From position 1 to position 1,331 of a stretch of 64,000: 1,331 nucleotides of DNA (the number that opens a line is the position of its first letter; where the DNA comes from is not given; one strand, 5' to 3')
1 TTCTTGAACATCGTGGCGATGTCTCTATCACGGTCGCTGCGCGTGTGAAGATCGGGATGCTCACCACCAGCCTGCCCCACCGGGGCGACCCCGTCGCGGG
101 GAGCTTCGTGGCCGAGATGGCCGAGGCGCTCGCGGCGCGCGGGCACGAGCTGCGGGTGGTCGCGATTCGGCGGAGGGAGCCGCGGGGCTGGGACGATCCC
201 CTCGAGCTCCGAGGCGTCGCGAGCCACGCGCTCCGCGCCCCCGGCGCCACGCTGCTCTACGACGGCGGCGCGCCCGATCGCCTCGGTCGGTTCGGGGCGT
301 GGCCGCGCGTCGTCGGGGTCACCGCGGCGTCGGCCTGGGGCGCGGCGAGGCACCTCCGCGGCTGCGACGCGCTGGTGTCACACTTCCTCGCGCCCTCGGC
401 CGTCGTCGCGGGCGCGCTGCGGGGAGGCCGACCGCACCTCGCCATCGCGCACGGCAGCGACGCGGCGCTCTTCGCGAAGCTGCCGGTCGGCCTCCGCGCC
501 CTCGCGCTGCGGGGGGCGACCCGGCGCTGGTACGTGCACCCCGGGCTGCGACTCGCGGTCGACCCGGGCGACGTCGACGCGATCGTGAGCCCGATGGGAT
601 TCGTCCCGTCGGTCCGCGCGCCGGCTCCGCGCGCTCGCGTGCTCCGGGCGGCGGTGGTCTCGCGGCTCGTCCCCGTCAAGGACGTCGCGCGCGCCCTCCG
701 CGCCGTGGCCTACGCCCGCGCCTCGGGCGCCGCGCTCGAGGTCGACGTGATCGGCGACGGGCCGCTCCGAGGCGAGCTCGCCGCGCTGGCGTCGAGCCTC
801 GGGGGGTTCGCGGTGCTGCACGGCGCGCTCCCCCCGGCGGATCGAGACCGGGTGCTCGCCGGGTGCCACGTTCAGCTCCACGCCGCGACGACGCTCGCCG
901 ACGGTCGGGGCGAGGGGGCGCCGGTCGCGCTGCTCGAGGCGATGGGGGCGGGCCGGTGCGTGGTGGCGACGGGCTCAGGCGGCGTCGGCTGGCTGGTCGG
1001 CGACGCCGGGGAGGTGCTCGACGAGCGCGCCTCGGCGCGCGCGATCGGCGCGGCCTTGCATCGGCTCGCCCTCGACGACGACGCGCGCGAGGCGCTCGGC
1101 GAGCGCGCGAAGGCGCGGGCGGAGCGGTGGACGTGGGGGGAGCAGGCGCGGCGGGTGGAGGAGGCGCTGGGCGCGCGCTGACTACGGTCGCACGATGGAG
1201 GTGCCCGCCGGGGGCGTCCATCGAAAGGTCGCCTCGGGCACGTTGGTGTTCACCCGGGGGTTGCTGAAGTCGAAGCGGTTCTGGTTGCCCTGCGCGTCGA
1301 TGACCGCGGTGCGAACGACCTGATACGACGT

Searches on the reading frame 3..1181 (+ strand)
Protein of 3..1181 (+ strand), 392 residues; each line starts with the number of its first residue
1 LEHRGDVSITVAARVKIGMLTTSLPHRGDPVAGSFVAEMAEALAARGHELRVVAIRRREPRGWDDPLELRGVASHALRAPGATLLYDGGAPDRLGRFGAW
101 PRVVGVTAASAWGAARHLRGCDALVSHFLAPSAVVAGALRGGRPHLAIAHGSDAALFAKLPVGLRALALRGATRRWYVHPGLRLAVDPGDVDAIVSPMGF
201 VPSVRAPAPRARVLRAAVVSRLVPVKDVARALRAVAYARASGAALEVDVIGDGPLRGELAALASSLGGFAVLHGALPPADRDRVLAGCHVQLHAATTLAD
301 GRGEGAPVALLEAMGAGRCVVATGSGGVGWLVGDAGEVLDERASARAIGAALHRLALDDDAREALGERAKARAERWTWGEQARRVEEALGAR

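Call 59: search_protein_families(library=pfam, proteins=[window:3-1181:+], max_evalue=0.001)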
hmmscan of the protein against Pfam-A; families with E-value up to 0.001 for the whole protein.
window:3-1181:+ (392 aa): 4 families
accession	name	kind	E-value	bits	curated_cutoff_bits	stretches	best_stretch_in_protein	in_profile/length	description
PF00534.26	Glycos_transf_1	-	1e-14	54.9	26.4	1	217-371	19-171/172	Glycosyl transferases group 1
PF13692.12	Glyco_trans_1_4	-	1.5e-12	48.4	27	1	218-356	6-140/142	Glycosyl transferases group 1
PF13439.12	Glyco_transf_4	-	3.2e-06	27.7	28.5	1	33-167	5-121/170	Glycosyltransferase Family 4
PF13524.12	Glyco_trans_1_2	-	0.0001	22.7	25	1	271-385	30-142/144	Glycosyl transferase-like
